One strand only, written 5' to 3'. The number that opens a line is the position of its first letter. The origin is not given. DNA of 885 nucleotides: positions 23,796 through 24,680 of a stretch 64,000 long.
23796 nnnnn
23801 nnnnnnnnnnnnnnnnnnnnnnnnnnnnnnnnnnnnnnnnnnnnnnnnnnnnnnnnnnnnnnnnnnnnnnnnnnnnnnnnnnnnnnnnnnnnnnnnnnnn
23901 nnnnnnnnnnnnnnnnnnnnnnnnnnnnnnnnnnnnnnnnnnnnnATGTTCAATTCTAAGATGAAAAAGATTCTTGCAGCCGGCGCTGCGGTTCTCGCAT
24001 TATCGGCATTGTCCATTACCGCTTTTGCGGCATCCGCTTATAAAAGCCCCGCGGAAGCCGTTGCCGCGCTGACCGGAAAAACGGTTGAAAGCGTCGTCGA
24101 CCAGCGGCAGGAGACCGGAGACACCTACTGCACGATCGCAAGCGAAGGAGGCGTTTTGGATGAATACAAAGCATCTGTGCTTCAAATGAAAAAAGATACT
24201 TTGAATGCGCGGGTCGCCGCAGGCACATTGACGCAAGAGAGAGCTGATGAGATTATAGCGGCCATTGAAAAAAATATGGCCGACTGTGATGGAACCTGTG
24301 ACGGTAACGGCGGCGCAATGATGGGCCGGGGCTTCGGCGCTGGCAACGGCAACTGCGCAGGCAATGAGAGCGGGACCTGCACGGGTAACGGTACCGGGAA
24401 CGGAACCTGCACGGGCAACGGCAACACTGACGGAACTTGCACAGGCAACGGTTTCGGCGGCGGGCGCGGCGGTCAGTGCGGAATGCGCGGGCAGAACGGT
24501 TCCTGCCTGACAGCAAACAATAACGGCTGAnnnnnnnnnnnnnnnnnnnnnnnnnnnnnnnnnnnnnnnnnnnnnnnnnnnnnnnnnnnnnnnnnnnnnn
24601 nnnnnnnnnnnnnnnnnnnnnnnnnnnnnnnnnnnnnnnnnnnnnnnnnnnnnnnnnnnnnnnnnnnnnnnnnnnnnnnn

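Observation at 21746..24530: Two-component system with a Met/Gly/Asn-repeat sensor loop, followed by a secreted protein with a CxGNG-repeat Cys-rich tail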

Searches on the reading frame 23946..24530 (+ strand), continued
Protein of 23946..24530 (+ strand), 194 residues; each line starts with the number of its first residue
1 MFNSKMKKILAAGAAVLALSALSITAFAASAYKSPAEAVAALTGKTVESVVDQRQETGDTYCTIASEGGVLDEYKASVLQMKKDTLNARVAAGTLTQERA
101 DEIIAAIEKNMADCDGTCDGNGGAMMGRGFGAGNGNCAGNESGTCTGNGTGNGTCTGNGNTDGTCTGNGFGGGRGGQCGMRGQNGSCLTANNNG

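Call 26: fold_search(model_id=the predicted structure, library=pdb)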
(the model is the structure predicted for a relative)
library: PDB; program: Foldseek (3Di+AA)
matches with E <= 10: 14; with E <= 0.001: 0
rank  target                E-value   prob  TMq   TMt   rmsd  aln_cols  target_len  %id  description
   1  4yxy_A                2.5e+00  0.18  0.15  0.31  10.7        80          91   11  Computationally designed left-handed alpha/alpha toroid with 9 repeats; two linked rings of 12 repeats each structure (released 2015-12-16)
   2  4yy5_A                2.7e+00  0.09  0.16  0.26  10.6        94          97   19  Computationally designed left-handed alpha/alpha toroid with 3 repeats in space group P43212 (released 2015-12-16)
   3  3zg9_B                6.0e+00  0.06  0.14  0.07   8.8        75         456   20  Crystal Structure of Penicillin-Binding Protein 4 from Listeria monocytogenes in the Cefuroxime bound form (released 2014-01-15)
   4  5t97_A                6.3e+00  0.08  0.17  0.18   9.9        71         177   14  ESTROGEN RECEPTOR ALPHA LIGAND BINDING DOMAIN IN COMPLEX WITH (2E)-3-(4-{(1R)-6-hydroxy-1-methyl-2-[4-(propan-2 -yl)ph (released 2017-03-29)
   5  9bs3_E                6.7e+00  0.06  0.16  0.07   9.4        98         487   20  Wild type DNA Ligase 1 with 5'-rG:C (released 2024-09-25)
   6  8u7s_A                7.5e+00  0.08  0.20  0.06   6.5        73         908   12  SLC9C1 at pH 6 in presence of Na+ (released 2025-03-26)
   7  9rve_B                8.0e+00  0.20  0.17  0.05   2.4        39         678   13  Structure of human 1918 influenza A polymerase heterotrimer in complex with 1918 NEP. (released 2025-12-24)
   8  3p32                  8.0e+00  0.09  0.17  0.11  15.0        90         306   16  Hydrolysis of GTP to GDP by an MCM-associated and MeaB- and MMAA-like G-protein from Mycobacterium tuberculosis (released 2010-11-10)
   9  4im9_B                8.0e+00  0.06  0.22  0.29   9.8       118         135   16  Cystal structure of DnaG primase C-terminal domain from Vibrio cholerae (released 2014-05-07)
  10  9bs3_A                8.4e+00  0.28  0.16  0.05   1.1        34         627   35  Wild type DNA Ligase 1 with 5'-rG:C (released 2024-09-25)
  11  3les_B                8.9e+00  0.04  0.18  0.19  11.1       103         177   11  2F5 Epitope scaffold ES2 (released 2010-09-29)
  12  9lw0                  8.9e+00  0.03  0.14  0.08   8.9        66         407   17  Cytochrome P450PL2 from Parvibaculum lavamentivorans DS-1 (released 2026-01-21)
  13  6acq_F                9.5e+00  0.23  0.15  0.10   2.7        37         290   19  Crystal structure of (S)-3-hydroxybutyryl-CoA dehydrogenase from Clostridium acetobutylicum, apo form (released 2018-11-07)
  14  3md0                  9.5e+00  0.08  0.17  0.11  15.1        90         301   16  Crystal structure of arginine/ornithine transport system ATPase from Mycobacterium tuberculosis bound to GDP (a RAS-like (released 2010-04-21)

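Call 30: search_protein_families(library=pfam, proteins=[L049:9156-10271:+, L066:6584-7981:+, L053:7279-8052:+, L029:6522-7874:+, L056:6544-7734:+], max_evalue=0.001)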
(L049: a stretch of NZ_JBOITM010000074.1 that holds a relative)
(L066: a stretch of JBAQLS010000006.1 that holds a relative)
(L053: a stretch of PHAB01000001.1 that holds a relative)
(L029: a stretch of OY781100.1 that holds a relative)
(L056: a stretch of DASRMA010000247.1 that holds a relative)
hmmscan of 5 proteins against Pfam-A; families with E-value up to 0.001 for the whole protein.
L049:9156-10271:+ (371 aa): 9 families
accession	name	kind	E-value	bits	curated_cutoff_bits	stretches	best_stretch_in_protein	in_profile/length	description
PF12801.12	Fer4_5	-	2.8e-20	72.5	22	2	69-112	5-48/48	4Fe-4S binding domain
PF14697.11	Fer4_21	-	2.3e-08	34.5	35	2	215-263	4-58/59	4Fe-4S dicluster domain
PF12838.12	Fer4_7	-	2.8e-08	34.5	27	1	190-233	7-52/52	4Fe-4S dicluster domain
PF00037.32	Fer4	-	3.9e-08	33.2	21.1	1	213-232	2-21/24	4Fe-4S binding domain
PF13187.11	Fer4_9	-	5e-08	33.3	27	2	218-259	1-50/52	4Fe-4S dicluster domain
PF13237.11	Fer4_10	-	4.4e-07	30.2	25.5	1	211-257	1-53/53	4Fe-4S dicluster domain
PF12837.12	Fer4_6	-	0.00022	21.4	25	1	211-232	1-22/24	4Fe-4S binding domain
PF12797.12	Fer4_2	-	0.00032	20.9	24.5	1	211-231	2-22/22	4Fe-4S binding domain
PF13746.11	Fer4_18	-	0.00037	21.1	27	0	214-256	56-95/114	4Fe-4S dicluster domain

L066:6584-7981:+ (465 aa): 8 families
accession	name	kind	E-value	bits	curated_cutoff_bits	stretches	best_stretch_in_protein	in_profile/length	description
PF12801.12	Fer4_5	-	8.1e-18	64.6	22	2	80-121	6-47/48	4Fe-4S binding domain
PF00037.32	Fer4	-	2.9e-08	33.6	21.1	0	225-244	2-21/24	4Fe-4S binding domain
PF14697.11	Fer4_21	-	6.4e-08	33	35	1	227-275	4-58/59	4Fe-4S dicluster domain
PF13237.11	Fer4_10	-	3.1e-07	30.7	25.5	1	224-269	2-53/53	4Fe-4S dicluster domain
PF12838.12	Fer4_7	-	1e-06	29.6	27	1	258-277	2-20/52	4Fe-4S dicluster domain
PF12837.12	Fer4_6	-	1.2e-05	25.5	25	0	224-242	2-20/24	4Fe-4S binding domain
PF13187.11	Fer4_9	-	3e-05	24.4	27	1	231-271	2-50/52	4Fe-4S dicluster domain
PF13746.11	Fer4_18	-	0.00011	22.9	27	1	227-269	57-96/114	4Fe-4S dicluster domain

L053:7279-8052:+ (257 aa): 0 families

L029:6522-7874:+ (450 aa): 3 families
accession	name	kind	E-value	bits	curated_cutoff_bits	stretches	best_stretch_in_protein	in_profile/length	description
PF12801.12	Fer4_5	-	1.3e-22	79.9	22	2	86-131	2-47/48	4Fe-4S binding domain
PF13237.11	Fer4_10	-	1.8e-05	25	25.5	1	228-271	1-50/53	4Fe-4S dicluster domain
PF14697.11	Fer4_21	-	0.00034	21.1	35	1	233-283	5-59/59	4Fe-4S dicluster domain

L056:6544-7734:+ (396 aa): 12 families
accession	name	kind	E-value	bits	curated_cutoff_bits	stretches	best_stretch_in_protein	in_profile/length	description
PF12801.12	Fer4_5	-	4.9e-10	39.6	22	2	182-222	4-45/48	4Fe-4S binding domain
PF00037.32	Fer4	-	2.4e-09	37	21.1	1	320-342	1-23/24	4Fe-4S binding domain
PF12838.12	Fer4_7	-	7e-09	36.5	27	2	299-341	8-52/52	4Fe-4S dicluster domain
PF13237.11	Fer4_10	-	2.3e-08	34.3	25.5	1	320-366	2-53/53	4Fe-4S dicluster domain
PF13187.11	Fer4_9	-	3.9e-08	33.6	27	1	327-369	2-51/52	4Fe-4S dicluster domain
PF25160.1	LdpA_Fe-S-bd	-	2.9e-07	30.6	27.6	1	333-372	9-45/49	LdpA Fe-S cluster-binding domain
PF13484.11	Fer4_16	-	6.8e-07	30.4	30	1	355-373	2-20/66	4Fe-4S double cluster binding domain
PF14697.11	Fer4_21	-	1.8e-06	28.4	35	1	322-371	3-58/59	4Fe-4S dicluster domain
PF13183.11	Fer4_8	-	9.4e-06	26.5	27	0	324-339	51-66/68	4Fe-4S dicluster domain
PF17179.9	Fer4_22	-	1.7e-05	26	27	0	310-339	64-93/95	4Fe-4S dicluster domain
PF12837.12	Fer4_6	-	3.1e-05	24.1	25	1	319-341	1-23/24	4Fe-4S binding domain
PF12800.12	Fer4_4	-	0.00059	20.4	24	0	354-367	3-16/17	4Fe-4S binding domain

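Call 42: search_protein_families(library=ncbifam, proteins=[window:23946-24530:+, L049:9156-10271:+], max_evalue=0.001)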
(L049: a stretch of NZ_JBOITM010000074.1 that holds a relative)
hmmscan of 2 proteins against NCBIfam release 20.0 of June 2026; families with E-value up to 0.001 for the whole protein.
window:23946-24530:+ (194 aa): 0 families

L049:9156-10271:+ (371 aa): 27 families (the best 25 are shown)
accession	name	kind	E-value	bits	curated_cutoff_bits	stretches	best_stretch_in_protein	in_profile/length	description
TIGR02163.1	napH_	subfamily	7.2e-26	91.2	213.05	1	73-259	67-249/255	NapH/MauN family ferredoxin-type protein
NF007013.0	PRK09477.1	equivalog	7.3e-22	77.8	234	1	52-259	72-272/286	quinol dehydrogenase ferredoxin subunit NapH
NF046105.1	TransRegNosR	equivalog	5.8e-17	61.2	1000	1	70-254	482-663/680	transcriptional regulator NosR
TIGR04395.1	cutC_activ_rSAM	equivalog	1e-10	41.4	360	1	209-285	46-126/309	choline TMA-lyase-activating enzyme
NF038196.1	ferrodoxin_EFR1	subfamily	1.5e-08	35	75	1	211-266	178-233/242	EFR1 family ferrodoxin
NF058577.1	FdxA_fam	equivalog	5.1e-08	33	65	2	217-259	7-51/52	4Fe-4S ferredoxin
NF043039.1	HgcAB_like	equivalog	5.8e-08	32.7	285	1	74-259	168-347/350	HgcAB-like fusion protein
NF007382.0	PRK09898.1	equivalog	6.9e-08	32.3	213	1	191-264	131-200/208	ferredoxin-like protein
NF040864.1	HgcB_ferredoxin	equivalog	1.2e-06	28.3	99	1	215-268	12-67/93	mercury methylation ferredoxin HgcB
TIGR01944.1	rnfB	subfamily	2.2e-06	27.3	68.7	1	213-260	109-159/190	RnfABCDGE type electron transport complex subunit B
NF045874.1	Vhu_polyferre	exception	2.4e-06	26.5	600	1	189-259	36-102/381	F420-non-reducing hydrogenase associated-polyferredoxin VhuB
NF040770.1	hetero_SS_HdrA2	exception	6e-06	24.7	1100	1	208-266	568-627/777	CoB-CoM heterodisulfide reductase HdrA2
NF041836.1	rnfB_Methano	equivalog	1.2e-05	24.9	445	1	216-264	215-264/265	Rnf electron transport complex subunit RnfB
NF043069.1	T4HPD_activ_SAM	equivalog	1.6e-05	24.4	425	1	212-284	46-119/299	trans-4-hydroxy-L-proline dehydratase activase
NF005505.0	PRK07118.1-4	equivalog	1.7e-05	24.4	378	1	215-264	214-264/265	Fe-S cluster domain-containing protein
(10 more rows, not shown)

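Call 58: search_protein_representatives(alignment_id=A2)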
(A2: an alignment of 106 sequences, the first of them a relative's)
Query: 106 sequences, 159 profile positions. Proteins with E-value up to 0.001 (for the whole library): 3367; up to 1e-10: 813; up to 1e-30: 215. The best 150 are listed.
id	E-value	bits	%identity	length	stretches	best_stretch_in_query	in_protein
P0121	1.2e-63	230.2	-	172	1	1-152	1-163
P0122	3.1e-63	228.9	-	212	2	1-131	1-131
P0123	2.1e-59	216.4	-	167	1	1-153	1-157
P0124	2.3e-58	213.0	-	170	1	1-156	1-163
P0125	2.8e-58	212.8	-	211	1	1-155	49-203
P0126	4.5e-56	205.6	-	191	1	5-150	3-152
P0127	8.7e-56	204.7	-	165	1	1-154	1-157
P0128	3.4e-55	202.7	-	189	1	1-158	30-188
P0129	4.0e-55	202.5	-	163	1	1-151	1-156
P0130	1.0e-54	201.2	-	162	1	1-158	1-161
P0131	1.8e-53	197.2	-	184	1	1-151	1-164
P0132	5.1e-53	195.7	-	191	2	1-154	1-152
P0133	3.5e-52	192.9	-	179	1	1-154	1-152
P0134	5.0e-52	192.4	-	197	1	1-154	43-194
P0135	6.5e-52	192.1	-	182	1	2-131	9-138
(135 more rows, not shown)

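Call 66: search_protein_families(library=pfam, proteins=[L075:5704-6597:+, L071:5788-6759:+, L081:5788-6327:+, L077:5362-6357:+], max_evalue=0.01)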
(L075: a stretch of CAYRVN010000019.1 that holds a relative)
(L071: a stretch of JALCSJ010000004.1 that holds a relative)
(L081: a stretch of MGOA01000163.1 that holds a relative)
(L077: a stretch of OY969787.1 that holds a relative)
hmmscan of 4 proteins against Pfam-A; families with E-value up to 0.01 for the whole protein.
L075:5704-6597:+ (297 aa): 8 families
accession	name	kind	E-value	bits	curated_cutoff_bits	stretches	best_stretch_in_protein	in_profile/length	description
PF10925.13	DUF2680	-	1e-07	32.4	25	1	140-171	14-45/57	Protein of unknown function (DUF2680)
PF20787.2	SPP1_GP23-1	-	7.9e-05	22.9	27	0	153-168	24-39/47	SPP1 phage GP23.1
PF22746.1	SHOCT-like_DUF2089-C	-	0.0015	18.6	27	0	153-175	9-31/32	SHOCT-like domain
PF00271.37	Helicase_C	-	0.0018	19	23.5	0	238-273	32-66/110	Helicase conserved C-terminal domain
PF24467.1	ARM_FBXO47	-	0.0046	16.7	27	0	111-173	202-268/292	FBXO47, ARM repeats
PF13616.12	Rotamase_3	-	0.0054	17.7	22.5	0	231-274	12-53/116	PPIC-type PPIASE domain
PF25418.1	DUF7890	-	0.0067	16.4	26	0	158-175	8-25/47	Domain of unknown function (DUF7890)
PF10415.14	FumaraseC_C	-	0.0086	16.9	32.5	0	208-233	14-39/54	Fumarase C C-terminus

L071:5788-6759:+ (323 aa): 3 families
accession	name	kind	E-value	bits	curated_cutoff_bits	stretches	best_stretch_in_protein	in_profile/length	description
PF10925.13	DUF2680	-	2e-09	37.9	25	1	247-289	11-53/57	Protein of unknown function (DUF2680)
PF20787.2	SPP1_GP23-1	-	0.0016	18.8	27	0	257-276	18-37/47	SPP1 phage GP23.1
PF08044.16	DUF1707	-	0.0051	17.2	27.6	0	258-282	13-37/53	DUF1707 SHOCT-like domain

L081:5788-6327:+ (179 aa): 1 family
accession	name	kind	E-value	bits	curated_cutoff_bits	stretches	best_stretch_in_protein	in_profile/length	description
PF10925.13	DUF2680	-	6.7e-06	26.6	25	1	109-147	11-49/57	Protein of unknown function (DUF2680)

L077:5362-6357:+ (331 aa): 1 family
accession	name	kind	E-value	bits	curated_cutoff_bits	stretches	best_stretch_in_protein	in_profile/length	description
PF10925.13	DUF2680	-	1.6e-07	31.7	25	0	248-287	12-51/57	Protein of unknown function (DUF2680)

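Call 73: find_encoding_contigs(protein=P0002, flank=3000, max_places=1)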
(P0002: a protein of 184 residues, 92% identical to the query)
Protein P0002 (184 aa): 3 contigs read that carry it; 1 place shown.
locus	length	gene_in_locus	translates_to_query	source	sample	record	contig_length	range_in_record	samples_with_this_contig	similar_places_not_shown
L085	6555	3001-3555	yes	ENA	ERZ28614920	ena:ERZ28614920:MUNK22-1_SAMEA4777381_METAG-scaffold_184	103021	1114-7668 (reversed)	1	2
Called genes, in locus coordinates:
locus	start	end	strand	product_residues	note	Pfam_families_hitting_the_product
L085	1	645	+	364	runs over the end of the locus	PF00254:FKBP_C, PF05698:Trigger_C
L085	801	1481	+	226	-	PF00072:Response_reg, PF00486:Trans_reg_C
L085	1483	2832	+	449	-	PF00512:HisKA (weak), PF02518:HATPase_c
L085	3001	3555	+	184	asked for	PF10925:DUF2680 (weak)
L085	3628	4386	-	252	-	PF10920:DUF2705 (weak)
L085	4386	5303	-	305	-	PF00005:ABC_tran, PF13304:AAA_21 (weak), PF13732:DrrA1-3_C (weak)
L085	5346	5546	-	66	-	PF13396:PLDc_N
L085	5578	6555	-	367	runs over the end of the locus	PF01381:HTH_3, PF12844:HTH_19 (weak), PF13443:HTH_26 (weak), PF13560:HTH_31 (weak)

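Call 74: find_encoding_contigs(protein=P0006, flank=3000, max_places=1)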
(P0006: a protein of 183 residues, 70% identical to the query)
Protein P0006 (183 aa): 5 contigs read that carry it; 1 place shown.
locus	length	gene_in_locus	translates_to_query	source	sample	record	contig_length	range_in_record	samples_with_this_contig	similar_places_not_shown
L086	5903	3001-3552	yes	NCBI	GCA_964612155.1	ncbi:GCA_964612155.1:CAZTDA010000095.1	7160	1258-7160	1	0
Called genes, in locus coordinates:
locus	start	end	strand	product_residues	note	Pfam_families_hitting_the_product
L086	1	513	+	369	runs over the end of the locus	PF13428:TPR_14 (faint), PF14559:TPR_19 (faint), PF00515:TPR_1 (faint), PF07719:TPR_2 (faint), PF13181:TPR_8 (faint), PF13424:TPR_12 (faint), PF13176:TPR_7 (faint), PF13414:TPR_11 (faint), +1 more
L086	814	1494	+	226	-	PF00072:Response_reg, PF00486:Trans_reg_C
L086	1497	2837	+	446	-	PF00512:HisKA (weak), PF02518:HATPase_c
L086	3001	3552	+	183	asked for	PF10925:DUF2680 (weak)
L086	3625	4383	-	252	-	-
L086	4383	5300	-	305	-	PF00005:ABC_tran, PF13304:AAA_21 (weak), PF13732:DrrA1-3_C (weak)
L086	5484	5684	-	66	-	PF13396:PLDc_N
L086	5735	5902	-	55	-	?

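Call 75: find_encoding_contigs(protein=P0011, flank=3000, max_places=1)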
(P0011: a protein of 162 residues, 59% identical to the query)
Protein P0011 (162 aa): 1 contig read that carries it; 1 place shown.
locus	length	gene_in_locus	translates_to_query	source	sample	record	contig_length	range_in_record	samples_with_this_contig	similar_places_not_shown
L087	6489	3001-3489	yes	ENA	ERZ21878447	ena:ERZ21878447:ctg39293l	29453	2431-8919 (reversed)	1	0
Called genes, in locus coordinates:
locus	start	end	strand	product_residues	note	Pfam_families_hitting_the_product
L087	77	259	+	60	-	PF09851:SHOCT (weak)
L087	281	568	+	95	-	PF09851:SHOCT (weak)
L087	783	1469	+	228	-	PF00072:Response_reg, PF00486:Trans_reg_C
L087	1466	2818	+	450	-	PF00512:HisKA (weak), PF02518:HATPase_c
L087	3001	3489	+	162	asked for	PF10925:DUF2680 (weak)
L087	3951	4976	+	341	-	PF01212:Beta_elim_lyase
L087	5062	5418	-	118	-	PF20137:BubE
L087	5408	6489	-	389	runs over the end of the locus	PF20590:DUF6791, PF00899:ThiF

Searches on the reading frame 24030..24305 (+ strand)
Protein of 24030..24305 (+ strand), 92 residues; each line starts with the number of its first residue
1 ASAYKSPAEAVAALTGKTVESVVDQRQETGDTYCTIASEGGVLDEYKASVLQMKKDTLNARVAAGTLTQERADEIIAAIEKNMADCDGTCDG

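Call 83: search_dna_similar(query=window:24030-24305:+, collection=plasmids, mode=protein, max_evalue=0.001, max_rows=25)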
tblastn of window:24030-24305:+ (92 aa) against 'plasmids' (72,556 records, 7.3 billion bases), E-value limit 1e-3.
Records with a match: 3; places in all: 3; records where one place covers at least 80% of the query: 3.
Best place of each record, by identity: <60% 3.
By first word of the organism name: Acetoanaerobium 1; Clostridium 1; Peptoclostridium 1.
By predicted mobility (MOB-suite, as given by PLSDB): non-mobilizable 3.
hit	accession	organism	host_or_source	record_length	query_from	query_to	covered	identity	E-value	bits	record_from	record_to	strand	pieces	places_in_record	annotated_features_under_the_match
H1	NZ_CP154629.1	Acetoanaerobium noterae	cell culture,Sludge of a digestion ...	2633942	1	89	97%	48.3%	6e-17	81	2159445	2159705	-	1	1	none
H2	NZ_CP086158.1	Clostridium tagluense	single colony,Lamb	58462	5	89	92%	49.4%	6e-16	77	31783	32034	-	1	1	hypothetical protein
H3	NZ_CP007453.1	Peptoclostridium acidaminophilum DSM 3953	black mud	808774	2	92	99%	41.8%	1e-15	77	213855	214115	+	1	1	DUF2680 domain-containing protein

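Call 84: get_annotated_region(hit=H2, flank=6000)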
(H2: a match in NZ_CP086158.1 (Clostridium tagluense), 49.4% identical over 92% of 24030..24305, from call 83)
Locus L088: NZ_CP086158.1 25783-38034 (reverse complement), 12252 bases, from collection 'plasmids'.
description: Clostridium tagluense strain CM022 plasmid pCM022-58, complete sequence
organism: Clostridium tagluense (NCBI taxid 360422)
taxonomy: Bacteria; Bacillota; Clostridia; Eubacteriales; Clostridiaceae; Clostridium; Clostridium tagluense
host: -; source: single colony,Lamb; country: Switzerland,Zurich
typing (MOB-suite, as given by PLSDB): non-mobilizable
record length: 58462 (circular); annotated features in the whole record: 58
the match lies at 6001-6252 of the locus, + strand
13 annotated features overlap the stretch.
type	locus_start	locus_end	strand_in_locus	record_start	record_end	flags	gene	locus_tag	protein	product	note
CDS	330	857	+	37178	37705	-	-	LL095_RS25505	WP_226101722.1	sigma-70 family RNA polymerase sigma factor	GO:0006352 - DNA-templated transcription initiation [Evidence IEA]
CDS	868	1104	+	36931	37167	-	-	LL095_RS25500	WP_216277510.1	BhlA/UviB family holin-like peptide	-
CDS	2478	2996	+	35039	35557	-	-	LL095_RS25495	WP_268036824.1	reverse transcriptase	-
CDS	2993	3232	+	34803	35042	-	-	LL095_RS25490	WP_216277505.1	hypothetical protein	-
CDS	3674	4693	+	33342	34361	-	-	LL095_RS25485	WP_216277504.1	replication initiation protein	GO:0006270 - DNA replication initiation [Evidence IEA]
CDS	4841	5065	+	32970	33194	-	-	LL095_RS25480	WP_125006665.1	DUF1659 domain-containing protein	-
CDS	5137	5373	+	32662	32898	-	-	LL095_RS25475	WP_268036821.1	DUF2922 domain-containing protein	-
CDS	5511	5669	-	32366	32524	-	-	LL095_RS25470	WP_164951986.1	hypothetical protein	-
CDS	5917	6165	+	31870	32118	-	-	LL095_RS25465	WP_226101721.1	hypothetical protein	-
CDS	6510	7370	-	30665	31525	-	-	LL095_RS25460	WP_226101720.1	glucosaminidase domain-containing protein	-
CDS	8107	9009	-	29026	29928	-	-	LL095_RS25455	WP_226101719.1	HNH endonuclease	-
CDS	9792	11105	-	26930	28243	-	-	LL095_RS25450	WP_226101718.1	hypothetical protein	-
CDS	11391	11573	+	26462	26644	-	-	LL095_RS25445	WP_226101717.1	hypothetical protein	-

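Call 85: get_annotated_region(hit=H3, flank=6000)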
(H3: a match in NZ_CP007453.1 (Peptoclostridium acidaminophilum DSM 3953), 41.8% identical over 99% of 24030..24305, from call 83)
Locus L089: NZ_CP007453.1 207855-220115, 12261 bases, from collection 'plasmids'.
description: Peptoclostridium acidaminophilum DSM 3953 strain al-2 plasmid EAL2_808p, complete sequence
organism: Peptoclostridium acidaminophilum DSM 3953 (NCBI taxid 1286171)
taxonomy: Bacteria; Bacillota; Clostridia; Peptostreptococcales; Peptoclostridiaceae; Peptoclostridium; Peptoclostridium acidaminophilum; Peptoclostridium acidaminophilum DSM 3953
host: -; source: black mud; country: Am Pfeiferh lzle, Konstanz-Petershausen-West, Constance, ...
typing (MOB-suite, as given by PLSDB): non-mobilizable
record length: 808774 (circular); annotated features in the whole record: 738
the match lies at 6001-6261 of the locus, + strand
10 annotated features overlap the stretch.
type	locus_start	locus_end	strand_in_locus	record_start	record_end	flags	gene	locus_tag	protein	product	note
CDS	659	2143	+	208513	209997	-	istA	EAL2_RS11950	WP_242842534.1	IS21 family transposase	-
CDS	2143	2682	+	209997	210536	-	-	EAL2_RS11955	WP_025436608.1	ATP-binding protein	-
CDS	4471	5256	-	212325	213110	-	-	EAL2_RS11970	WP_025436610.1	CBS domain-containing protein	-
CDS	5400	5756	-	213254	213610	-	-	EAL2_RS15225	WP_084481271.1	recombinase family protein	GO:0006310 - DNA recombination [Evidence IEA]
CDS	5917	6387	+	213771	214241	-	-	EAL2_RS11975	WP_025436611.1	DUF2680 domain-containing protein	-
CDS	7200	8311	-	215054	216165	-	-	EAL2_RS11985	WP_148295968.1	IS3 family transposase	-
CDS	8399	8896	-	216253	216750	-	-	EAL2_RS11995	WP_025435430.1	transposase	GO:0006313 - DNA transposition [Evidence IEA]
CDS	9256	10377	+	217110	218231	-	tnpB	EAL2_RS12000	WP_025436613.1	IS200/IS605 family element RNA-guided endonuclease TnpB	-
CDS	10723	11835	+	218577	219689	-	-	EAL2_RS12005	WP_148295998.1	plasmid pRiA4b ORF-3 family protein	-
CDS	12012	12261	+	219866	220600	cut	-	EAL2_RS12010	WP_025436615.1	methyltransferase domain-containing protein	-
